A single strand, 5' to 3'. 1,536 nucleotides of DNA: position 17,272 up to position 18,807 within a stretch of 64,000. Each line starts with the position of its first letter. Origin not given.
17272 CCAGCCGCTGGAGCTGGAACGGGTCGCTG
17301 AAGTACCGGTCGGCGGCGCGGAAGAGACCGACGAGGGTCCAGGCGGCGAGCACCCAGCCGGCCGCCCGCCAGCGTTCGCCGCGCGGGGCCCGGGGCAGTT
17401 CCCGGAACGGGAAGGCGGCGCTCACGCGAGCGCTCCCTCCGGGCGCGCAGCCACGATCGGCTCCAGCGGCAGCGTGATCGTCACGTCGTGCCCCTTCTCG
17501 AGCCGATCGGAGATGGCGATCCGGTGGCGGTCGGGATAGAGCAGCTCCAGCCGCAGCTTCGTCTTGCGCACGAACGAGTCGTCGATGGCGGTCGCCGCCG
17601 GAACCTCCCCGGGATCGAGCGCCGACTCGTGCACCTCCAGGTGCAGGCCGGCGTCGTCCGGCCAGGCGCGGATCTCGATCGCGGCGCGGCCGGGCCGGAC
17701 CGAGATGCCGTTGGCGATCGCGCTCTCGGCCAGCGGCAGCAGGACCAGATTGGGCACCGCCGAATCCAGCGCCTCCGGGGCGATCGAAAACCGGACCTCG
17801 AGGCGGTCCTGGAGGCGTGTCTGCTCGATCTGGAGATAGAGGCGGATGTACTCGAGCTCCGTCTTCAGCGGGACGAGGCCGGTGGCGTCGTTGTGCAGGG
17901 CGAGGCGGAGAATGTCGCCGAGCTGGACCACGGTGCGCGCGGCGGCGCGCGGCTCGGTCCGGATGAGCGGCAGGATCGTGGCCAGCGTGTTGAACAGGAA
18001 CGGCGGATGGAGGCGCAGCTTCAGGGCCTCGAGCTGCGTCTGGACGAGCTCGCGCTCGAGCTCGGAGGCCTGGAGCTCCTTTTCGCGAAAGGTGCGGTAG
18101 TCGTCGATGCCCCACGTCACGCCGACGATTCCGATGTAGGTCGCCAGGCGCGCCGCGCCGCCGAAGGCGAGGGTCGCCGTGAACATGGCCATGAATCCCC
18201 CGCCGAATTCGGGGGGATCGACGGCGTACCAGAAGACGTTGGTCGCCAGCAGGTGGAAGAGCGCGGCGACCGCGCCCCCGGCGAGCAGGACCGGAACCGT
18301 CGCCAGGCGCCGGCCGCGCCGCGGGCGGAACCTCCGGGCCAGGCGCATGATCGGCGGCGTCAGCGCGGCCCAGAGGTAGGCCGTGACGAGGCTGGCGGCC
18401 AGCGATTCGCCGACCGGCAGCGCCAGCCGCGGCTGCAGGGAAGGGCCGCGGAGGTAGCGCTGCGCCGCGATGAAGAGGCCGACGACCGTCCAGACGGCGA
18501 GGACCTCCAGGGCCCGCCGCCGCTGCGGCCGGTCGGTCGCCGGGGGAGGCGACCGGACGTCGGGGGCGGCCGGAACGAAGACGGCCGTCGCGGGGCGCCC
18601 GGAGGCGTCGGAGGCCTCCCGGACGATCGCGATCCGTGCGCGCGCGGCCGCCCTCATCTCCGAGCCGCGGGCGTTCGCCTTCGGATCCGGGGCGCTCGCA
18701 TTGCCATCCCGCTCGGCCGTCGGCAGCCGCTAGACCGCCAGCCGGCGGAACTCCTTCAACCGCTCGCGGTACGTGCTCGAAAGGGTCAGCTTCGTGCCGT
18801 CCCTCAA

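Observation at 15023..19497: LytTR response regulator driving two tandem LytS-like kinases and a beta-lactamase-family hydrolase in one coupled operon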

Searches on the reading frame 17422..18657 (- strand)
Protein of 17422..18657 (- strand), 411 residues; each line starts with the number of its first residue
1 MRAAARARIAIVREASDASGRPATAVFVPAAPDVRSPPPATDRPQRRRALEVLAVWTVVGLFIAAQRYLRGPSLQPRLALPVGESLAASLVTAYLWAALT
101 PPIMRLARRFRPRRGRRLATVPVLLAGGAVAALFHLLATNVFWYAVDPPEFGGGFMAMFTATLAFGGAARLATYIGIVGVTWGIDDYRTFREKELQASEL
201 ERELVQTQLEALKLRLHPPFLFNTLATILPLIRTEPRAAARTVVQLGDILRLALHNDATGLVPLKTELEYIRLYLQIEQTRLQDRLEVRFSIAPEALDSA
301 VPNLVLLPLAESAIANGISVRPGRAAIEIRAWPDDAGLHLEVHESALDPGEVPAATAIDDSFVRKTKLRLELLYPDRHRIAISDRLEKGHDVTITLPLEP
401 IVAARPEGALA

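Call 5: search_protein_families(library=pfam, proteins=[window:17422-18657:-], max_evalue=0.01)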
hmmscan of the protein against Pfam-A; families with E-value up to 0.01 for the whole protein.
window:17422-18657:- (411 aa): 2 families
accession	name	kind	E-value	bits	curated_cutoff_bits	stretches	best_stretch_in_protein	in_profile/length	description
PF06580.19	His_kinase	-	2.8e-19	69.6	25.2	1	208-286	2-81/81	Histidine kinase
PF07690.21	MFS_1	-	0.0006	19.3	33.4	1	25-184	190-341/347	Major Facilitator Superfamily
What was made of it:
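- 17422..18657 (-): HK2, a conserved pseudo-histidine kinase. It has an N-terminal TM bundle, a DHp-like PF06580 region reading HPPF instead of HPHF, and a degenerate CA domain (ESAIANG, no DxGxG). Only PF06580 in Pfam (call 5).
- Checked: HK2, 18657-17422, 411 aa: only PF06580 His_kinase (call 5).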

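Call 7: find_homologous_proteins(query=window:17422-18657:-, max_evalue=0.00001)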
Query window:17422-18657:- (411 aa): 455 proteins with E <= 0.00001 among 8000 candidates; the best 120 are listed.
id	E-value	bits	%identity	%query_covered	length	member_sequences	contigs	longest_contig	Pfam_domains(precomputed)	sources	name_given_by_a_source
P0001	8.0e-260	879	100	100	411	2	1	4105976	PF06580.20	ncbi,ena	-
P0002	1.9e-216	737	84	100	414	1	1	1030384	PF06580.20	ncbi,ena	-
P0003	1.1e-215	734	86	100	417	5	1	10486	PF06580.20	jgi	-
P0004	4.2e-213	726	82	100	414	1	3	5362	PF06580.20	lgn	-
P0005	4.2e-212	722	84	100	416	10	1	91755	PF06580.20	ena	-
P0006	1.0e-207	708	83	99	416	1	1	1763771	PF06580.20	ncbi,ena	-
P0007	6.0e-193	659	77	99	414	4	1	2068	PF06580.20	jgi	jgi:hypothetical protein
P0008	5.6e-187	640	76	97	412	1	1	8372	PF06580.20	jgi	jgi:two-component system, LytTR family, sensor kinase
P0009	1.4e-185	635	74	100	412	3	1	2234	PF06580.20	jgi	-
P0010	2.9e-185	634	73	100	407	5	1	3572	PF06580.20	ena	-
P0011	1.4e-184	632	75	96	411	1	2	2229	PF06580.20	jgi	jgi:two-component system, LytTR family, sensor kinase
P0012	3.5e-184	630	74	98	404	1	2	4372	PF06580.20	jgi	jgi:two-component system, LytTR family, sensor kinase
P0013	1.6e-182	625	74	98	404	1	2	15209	PF06580.20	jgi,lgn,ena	-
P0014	1.8e-182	625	74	98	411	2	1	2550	PF06580.20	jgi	jgi:two-component system, LytTR family, sensor kinase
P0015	2.4e-182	624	74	98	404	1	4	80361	PF06580.20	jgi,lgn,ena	-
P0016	3.1e-182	624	73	98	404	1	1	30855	PF06580.20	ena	-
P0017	5.3e-182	623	73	98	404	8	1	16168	PF06580.20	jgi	jgi:two-component system, LytTR family, sensor kinase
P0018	1.3e-181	622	73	97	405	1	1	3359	PF06580.20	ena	-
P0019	2.2e-181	621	73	97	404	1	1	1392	PF06580.20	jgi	jgi:two-component system, LytTR family, sensor kinase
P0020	1.2e-180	619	73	98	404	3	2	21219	PF06580.20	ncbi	-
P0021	1.2e-180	619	80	90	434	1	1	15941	PF06580.20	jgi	jgi:hypothetical protein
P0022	1.4e-180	618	73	98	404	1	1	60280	PF06580.20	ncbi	-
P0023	2.5e-180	618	80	86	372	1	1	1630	PF06580.20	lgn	-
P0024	3.1e-179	614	72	97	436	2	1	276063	PF06580.20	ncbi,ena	-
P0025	3.4e-178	611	72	100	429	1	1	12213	PF06580.20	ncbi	-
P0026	3.5e-178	611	74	97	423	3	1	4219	PF06580.20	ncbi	-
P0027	3.7e-177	607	74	98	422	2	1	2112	PF06580.20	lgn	-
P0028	3.8e-177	607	76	92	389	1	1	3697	PF06580.20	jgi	jgi:hypothetical protein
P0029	5.9e-177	607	73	97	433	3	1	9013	PF06580.20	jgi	-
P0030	1.0e-175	603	74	99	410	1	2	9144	PF06580.20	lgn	-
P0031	1.3e-174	599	73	99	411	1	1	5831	PF06580.20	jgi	jgi:two-component system, LytTR family, sensor kinase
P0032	1.3e-174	599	73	97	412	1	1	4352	PF06580.20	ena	-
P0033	1.5e-174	599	71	100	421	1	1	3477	PF06580.20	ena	-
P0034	2.9e-174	598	72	100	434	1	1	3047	PF06580.20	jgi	jgi:two-component system LytT family sensor kinase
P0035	9.3e-174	596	72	97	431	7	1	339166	PF06580.20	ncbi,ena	-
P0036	4.2e-173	594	72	97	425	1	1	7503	PF06580.20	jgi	jgi:hypothetical protein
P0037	7.9e-173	593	74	94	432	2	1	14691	PF06580.20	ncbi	ncbi:MAG: histidine kinase [Thermoanaerobaculia bacterium]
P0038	7.9e-173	593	75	95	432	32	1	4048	PF06580.20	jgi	-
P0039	5.8e-172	590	76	91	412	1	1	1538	PF06580.20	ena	-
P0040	3.6e-171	588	72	98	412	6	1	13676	PF06580.20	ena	-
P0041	1.0e-170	586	76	88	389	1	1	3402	PF06580.20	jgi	jgi:hypothetical protein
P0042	2.2e-170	585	71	97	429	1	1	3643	PF06580.20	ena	-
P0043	2.5e-170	585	78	86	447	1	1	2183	PF06580.20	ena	-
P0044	4.4e-170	584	72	97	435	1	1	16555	PF06580.20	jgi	jgi:hypothetical protein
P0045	6.6e-170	583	70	100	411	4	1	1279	PF06580.20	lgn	-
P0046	1.2e-169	583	75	89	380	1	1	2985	PF06580.20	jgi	jgi:two-component system, LytTR family, sensor kinase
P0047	6.9e-168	577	77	86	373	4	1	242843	PF06580.20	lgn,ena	-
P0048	2.3e-166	572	78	86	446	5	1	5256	PF06580.20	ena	-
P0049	2.5e-166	572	71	98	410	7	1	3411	PF06580.20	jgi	jgi:two-component system LytT family sensor kinase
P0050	3.7e-166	571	76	85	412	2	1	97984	PF06580.20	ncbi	-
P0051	4.6e-166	571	75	87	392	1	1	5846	PF06580.20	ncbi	ncbi:MAG: histidine kinase [Acidobacteriota bacterium]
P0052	5.0e-166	571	75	88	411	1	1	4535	PF06580.20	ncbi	-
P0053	1.6e-165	569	71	91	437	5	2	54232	PF06580.20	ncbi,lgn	ncbi:MAG TPA: histidine kinase [Thermoanaerobaculia bacterium]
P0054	1.9e-164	565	69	97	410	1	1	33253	PF06580.20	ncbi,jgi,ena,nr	ncbi:MAG TPA: histidine kinase [Thermoanaerobaculia bacterium]|jgi:two-component system LytT family 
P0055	4.0e-164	564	71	91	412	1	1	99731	PF06580.20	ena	-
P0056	2.3e-163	562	75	86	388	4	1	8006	PF06580.20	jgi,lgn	jgi:two-component system LytT family sensor kinase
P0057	5.9e-163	561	74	86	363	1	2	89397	PF06580.20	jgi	jgi:two-component system LytT family sensor kinase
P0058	1.1e-162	560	73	89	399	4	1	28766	PF06580.20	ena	-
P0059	7.2e-161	554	71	92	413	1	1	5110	PF06580.20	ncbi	ncbi:MAG TPA: histidine kinase [Thermoanaerobaculia bacterium]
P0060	7.5e-161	554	74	85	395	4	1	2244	PF06580.20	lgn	-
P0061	7.5e-161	554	69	97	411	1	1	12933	PF06580.20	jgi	jgi:two-component system LytT family sensor kinase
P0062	1.3e-160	553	72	87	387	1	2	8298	PF06580.20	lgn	-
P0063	8.5e-160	550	72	90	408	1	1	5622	PF06580.20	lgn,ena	-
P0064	1.0e-159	550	73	87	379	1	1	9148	PF06580.20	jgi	jgi:hypothetical protein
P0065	1.4e-158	546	72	86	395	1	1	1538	PF06580.20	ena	-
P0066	1.7e-158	546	67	98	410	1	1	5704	PF06580.20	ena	-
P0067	2.2e-158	545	72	88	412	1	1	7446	PF06580.20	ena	-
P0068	8.3e-158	544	71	89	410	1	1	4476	PF06580.20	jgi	jgi:two-component system LytT family sensor kinase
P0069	4.4e-157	541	72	87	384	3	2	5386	PF06580.20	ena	-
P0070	9.1e-157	540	70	94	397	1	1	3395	PF06580.20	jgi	jgi:hypothetical protein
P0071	9.1e-157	540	74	84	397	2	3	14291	PF06580.20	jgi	jgi:hypothetical protein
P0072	2.0e-156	539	72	85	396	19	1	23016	PF06580.20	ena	-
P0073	5.5e-156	538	72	86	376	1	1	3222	PF06580.20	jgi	jgi:two-component system LytT family sensor kinase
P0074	6.6e-156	537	72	85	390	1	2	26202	PF06580.20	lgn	-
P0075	9.2e-156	537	71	88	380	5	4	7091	PF06580.20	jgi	jgi:two-component system LytT family sensor kinase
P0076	1.7e-155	536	72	88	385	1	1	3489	PF06580.20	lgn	-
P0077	1.0e-153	530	69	92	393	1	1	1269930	PF06580.20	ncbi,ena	-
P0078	1.5e-153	530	68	90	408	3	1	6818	PF06580.20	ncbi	-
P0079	4.9e-153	528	70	86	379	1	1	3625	PF06580.20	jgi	jgi:hypothetical protein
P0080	1.9e-152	526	70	88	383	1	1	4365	PF06580.20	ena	-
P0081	2.5e-152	526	71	87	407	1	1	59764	PF06580.20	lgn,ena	-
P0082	8.4e-151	520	67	90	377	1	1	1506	PF06580.20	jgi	jgi:two-component system, LytTR family, sensor kinase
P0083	9.6e-150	517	64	97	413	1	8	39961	PF06580.20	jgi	jgi:two-component system LytT family sensor kinase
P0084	9.1e-149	514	69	88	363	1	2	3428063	PF06580.20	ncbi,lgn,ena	-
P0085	2.2e-147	509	68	86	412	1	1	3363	PF06580.20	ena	-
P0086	4.2e-146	505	70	86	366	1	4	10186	PF06580.20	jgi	jgi:two-component system LytT family sensor kinase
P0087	9.5e-146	504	68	84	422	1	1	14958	PF06580.20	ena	-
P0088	1.7e-145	503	69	86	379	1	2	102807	PF06580.20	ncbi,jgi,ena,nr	ncbi:MAG TPA: histidine kinase [Thermoanaerobaculia bacterium]|nr:histidine kinase [Thermoanaerobacu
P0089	2.6e-145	502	66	94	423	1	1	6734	PF06580.20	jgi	jgi:two-component system LytT family sensor kinase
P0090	4.7e-145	502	70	85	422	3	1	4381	PF06580.20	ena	-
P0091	7.3e-145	501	68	86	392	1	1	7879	PF06580.20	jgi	jgi:hypothetical protein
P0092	7.7e-145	501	64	97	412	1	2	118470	PF06580.20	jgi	jgi:two-component system, LytTR family, sensor kinase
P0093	9.9e-145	500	69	84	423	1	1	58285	PF06580.20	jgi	jgi:hypothetical protein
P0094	4.4e-144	498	67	88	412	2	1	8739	PF06580.20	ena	-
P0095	4.6e-144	498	67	88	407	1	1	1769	PF06580.20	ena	-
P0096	1.5e-142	493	66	91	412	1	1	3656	PF06580.20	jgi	jgi:two-component system, LytTR family, sensor kinase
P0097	4.9e-142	492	63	93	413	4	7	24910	PF06580.20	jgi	jgi:two-component system LytT family sensor kinase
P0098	2.5e-141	489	66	91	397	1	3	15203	PF06580.20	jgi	jgi:two-component system LytT family sensor kinase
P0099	5.6e-141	488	66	89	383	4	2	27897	PF06580.20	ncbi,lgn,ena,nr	ncbi:MAG TPA: histidine kinase [Thermoanaerobaculia bacterium]|nr:histidine kinase [Thermoanaerobacu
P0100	1.8e-140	486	61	95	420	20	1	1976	PF06580.20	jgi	-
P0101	1.9e-139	483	64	93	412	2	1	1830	PF06580.20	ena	-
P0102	2.0e-139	483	60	96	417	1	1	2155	PF06580.20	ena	-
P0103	5.7e-139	482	65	92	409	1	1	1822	PF06580.20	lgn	-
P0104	1.2e-137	477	66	88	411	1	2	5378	PF06580.20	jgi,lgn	-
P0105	3.2e-137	476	67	83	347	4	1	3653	PF06580.20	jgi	-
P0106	3.4e-137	476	66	86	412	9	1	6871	PF06580.20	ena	-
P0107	7.3e-136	471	64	89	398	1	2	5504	PF06580.20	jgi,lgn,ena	-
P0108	1.3e-134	467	61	88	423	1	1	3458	PF06580.20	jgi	jgi:two-component system, LytTR family, sensor kinase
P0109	1.6e-134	467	62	87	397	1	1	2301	PF06580.20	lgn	-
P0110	1.1e-133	464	67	86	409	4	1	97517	PF06580.20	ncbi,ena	-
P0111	1.2e-133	464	66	85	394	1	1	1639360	PF06580.20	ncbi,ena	-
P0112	5.2e-133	462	63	88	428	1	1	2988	PF06580.20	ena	-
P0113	3.6e-132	459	59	98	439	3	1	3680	PF06580.20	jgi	-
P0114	4.5e-132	459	66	88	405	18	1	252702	PF06580.20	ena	-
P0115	7.4e-132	458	62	93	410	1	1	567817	PF06580.20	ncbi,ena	-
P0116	2.3e-131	456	59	91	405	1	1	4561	PF06580.20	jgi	jgi:hypothetical protein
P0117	2.8e-131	456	64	88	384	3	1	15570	PF06580.20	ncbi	-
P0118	1.2e-129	451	57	99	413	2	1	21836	PF06580.20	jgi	jgi:hypothetical protein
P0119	1.4e-129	451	59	89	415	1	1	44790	PF06580.20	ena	-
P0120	4.4e-129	449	66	85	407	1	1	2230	PF06580.20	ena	-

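Call 8: find_encoding_contigs(protein=window:17422-18657:-, flank=10000, max_places=6)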
Protein window:17422-18657:- (411 aa): no gene with exactly this product is on record in the collection.
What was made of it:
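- Tried and rejected: Exact look-up of HK2's encoding contig: not on record (call 8).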

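Call 9: find_encoding_contigs(protein=P0002, flank=7000, max_places=2)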
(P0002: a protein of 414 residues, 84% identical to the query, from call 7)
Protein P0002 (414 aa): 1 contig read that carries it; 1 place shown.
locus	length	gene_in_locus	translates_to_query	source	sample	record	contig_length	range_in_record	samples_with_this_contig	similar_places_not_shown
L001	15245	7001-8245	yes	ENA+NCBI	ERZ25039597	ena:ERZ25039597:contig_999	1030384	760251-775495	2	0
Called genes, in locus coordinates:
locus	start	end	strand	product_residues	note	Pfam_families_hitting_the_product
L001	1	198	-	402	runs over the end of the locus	PF07396:Porin_O_P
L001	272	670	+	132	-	PF12728:HTH_17, PF03459:TOBE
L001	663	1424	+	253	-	PF12974:Phosphonate-bd, PF13531:SBP_bac_11, PF01547:SBP_bac_1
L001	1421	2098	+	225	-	PF00528:BPD_transp_1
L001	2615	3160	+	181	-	PF03459:TOBE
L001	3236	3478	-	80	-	-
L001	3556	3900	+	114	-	-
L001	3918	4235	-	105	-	-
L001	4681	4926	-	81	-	PF26549:Tricorn_N, PF07676:PD40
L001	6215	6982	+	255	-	PF00072:Response_reg, PF04397:LytTR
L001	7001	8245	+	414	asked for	PF06580:His_kinase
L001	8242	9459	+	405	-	PF06580:His_kinase, PF02518:HATPase_c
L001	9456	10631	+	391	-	PF00144:Beta-lactamase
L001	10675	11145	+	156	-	-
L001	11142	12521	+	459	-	-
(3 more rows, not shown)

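Call 10: find_encoding_contigs(protein=P0006, flank=7000, max_places=2)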
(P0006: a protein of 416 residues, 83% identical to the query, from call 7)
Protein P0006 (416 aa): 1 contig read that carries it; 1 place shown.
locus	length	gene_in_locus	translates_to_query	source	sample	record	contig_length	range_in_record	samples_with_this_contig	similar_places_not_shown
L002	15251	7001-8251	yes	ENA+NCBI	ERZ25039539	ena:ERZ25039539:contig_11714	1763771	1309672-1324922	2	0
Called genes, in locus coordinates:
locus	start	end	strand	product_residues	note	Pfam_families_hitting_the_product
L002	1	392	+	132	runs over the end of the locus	PF12728:HTH_17, PF03459:TOBE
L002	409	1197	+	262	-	PF13531:SBP_bac_11, PF01547:SBP_bac_1 (weak)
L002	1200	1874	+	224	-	PF00528:BPD_transp_1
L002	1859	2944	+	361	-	PF00005:ABC_tran, PF13304:AAA_21 (faint), PF03459:TOBE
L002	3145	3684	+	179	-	-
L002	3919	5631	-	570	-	-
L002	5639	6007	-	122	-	-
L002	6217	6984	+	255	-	PF00072:Response_reg, PF04397:LytTR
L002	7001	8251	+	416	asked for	PF06580:His_kinase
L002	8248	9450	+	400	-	PF06580:His_kinase, PF02518:HATPase_c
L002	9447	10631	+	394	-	PF00144:Beta-lactamase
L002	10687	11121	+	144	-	-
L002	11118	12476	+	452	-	-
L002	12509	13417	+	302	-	PF13489:Methyltransf_23, PF13847:Methyltransf_31, PF08241:Methyltransf_11, PF08242:Methyltransf_12, PF13649:Methyltransf_25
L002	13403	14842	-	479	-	PF27133:YfdI_N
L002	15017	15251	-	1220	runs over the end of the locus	PF00534:Glycos_transf_1 (faint), PF13524:Glyco_trans_1_2, PF13692:Glyco_trans_1_4, PF13524:Glyco_trans_1_2 (weak), PF13506:Glyco_transf_21 (weak), PF00535:Glycos_transf_2, PF13641:Glyco_tranf_2_3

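Call 11: find_encoding_contigs(protein=P0035, flank=7000, max_places=2)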
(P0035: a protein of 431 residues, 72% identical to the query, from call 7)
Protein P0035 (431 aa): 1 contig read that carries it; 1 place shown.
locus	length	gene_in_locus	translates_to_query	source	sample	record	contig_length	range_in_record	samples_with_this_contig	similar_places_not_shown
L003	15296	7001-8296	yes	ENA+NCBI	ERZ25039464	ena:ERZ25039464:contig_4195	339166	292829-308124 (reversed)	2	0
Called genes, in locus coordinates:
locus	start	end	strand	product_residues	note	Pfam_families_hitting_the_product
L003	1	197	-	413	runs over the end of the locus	PF07396:Porin_O_P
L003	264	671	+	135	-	PF12728:HTH_17, PF03459:TOBE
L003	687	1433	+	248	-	PF12974:Phosphonate-bd, PF13531:SBP_bac_11, PF01547:SBP_bac_1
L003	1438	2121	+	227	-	PF00528:BPD_transp_1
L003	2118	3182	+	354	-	PF02463:SMC_N (faint), PF00005:ABC_tran, PF13304:AAA_21 (faint), PF03459:TOBE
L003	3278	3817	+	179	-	-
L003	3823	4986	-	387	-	-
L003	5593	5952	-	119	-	-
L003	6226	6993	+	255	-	PF00072:Response_reg, PF04397:LytTR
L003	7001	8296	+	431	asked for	PF06580:His_kinase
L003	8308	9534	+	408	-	PF06580:His_kinase, PF02518:HATPase_c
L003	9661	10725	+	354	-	PF00144:Beta-lactamase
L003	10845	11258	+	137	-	-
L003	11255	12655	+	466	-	-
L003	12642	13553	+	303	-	PF13489:Methyltransf_23, PF13847:Methyltransf_31, PF08241:Methyltransf_11, PF08242:Methyltransf_12, PF13649:Methyltransf_25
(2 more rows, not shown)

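Call 42: search_protein_families(library=ncbifam, proteins=[window:17422-18657:-, L002:9447-10631:+], max_evalue=0.01)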
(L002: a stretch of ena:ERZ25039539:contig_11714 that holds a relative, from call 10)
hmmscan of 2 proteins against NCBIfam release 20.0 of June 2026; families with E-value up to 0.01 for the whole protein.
window:17422-18657:- (411 aa): 0 families

L002:9447-10631:+ (394 aa): 31 families (the best 25 are shown)
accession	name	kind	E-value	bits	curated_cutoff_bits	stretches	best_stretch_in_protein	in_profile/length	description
NF009622.0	PRK13128.1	equivalog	1.3e-17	63.5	443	1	43-349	15-321/518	D-aminopeptidase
NF007943.0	PRK10662.1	equivalog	1.9e-16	59.6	266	1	50-315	52-328/380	D-alanyl-D-alanine-carboxypeptidase/endopeptidase AmpH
NF033569.1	blaLHK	exception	3.8e-13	49.1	850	1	31-302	35-301/390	LHK family class C beta-lactamase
NF033698.1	blaCSA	exception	2.4e-11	43.2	884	1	47-221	38-207/375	CSA family class C beta-lactamase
NF052559.1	MthAcHydAcmB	equivalog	3.9e-11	42.3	550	1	47-266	23-266/391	methyl acetate hydrolase AcmB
NF033700.1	blaCMA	exception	1.4e-10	40.8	887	1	47-220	38-206/375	CMA family class C beta-lactamase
NF033085.1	bla_class_C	equivalog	3.6e-08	32.6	415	1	48-221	21-190/356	class C beta-lactamase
NF050810.1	blaCHC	exception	5e-07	28.9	780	1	12-149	10-145/387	CHC family extended-spectrum class C beta-lactamase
NF052353.1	EstBLacLipLMycb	equivalog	7.4e-07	28.4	650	1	47-211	38-201/420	esterase/beta-lactamase LipL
NF041662.1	ampC_Kaer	exception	1.1e-05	24.4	825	1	12-122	10-118/381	AmpC-Kaer family extended-spectrum class C beta-lactamase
NF038269.1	lipase_LipE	equivalog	1.8e-05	24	750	1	76-211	80-217/407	lipase LipE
NF038069.1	blaIDC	exception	2e-05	23.6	850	1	40-301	46-300/395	IDC family class C beta-lactamase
NF000422.6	blaPDC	exception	2.8e-05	23.5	865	1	39-302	40-299/397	PDC family class C beta-lactamase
NF041663.1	ampC_Sliq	exception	3.2e-05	23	860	1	33-146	24-139/378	cephalosporin-hydrolyzing class C beta-lactamase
NF012172.1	FOX-MOX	exception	5.1e-05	22.4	700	1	10-137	9-135/382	FOX/MOX family class C beta-lactamase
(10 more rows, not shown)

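Call 43: search_protein_families(library=pfam, proteins=[L002:10687-11121:+, L002:11118-12476:+], max_evalue=1)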
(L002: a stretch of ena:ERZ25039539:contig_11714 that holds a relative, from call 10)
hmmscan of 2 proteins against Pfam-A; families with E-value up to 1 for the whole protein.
L002:10687-11121:+ (144 aa): 0 families

L002:11118-12476:+ (452 aa): 1 family
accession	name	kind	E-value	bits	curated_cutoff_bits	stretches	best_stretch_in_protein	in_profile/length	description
PF02516.20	STT3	-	0.089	12.7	24.5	1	160-245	68-156/405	Oligosaccharyl transferase STT3, N-terminal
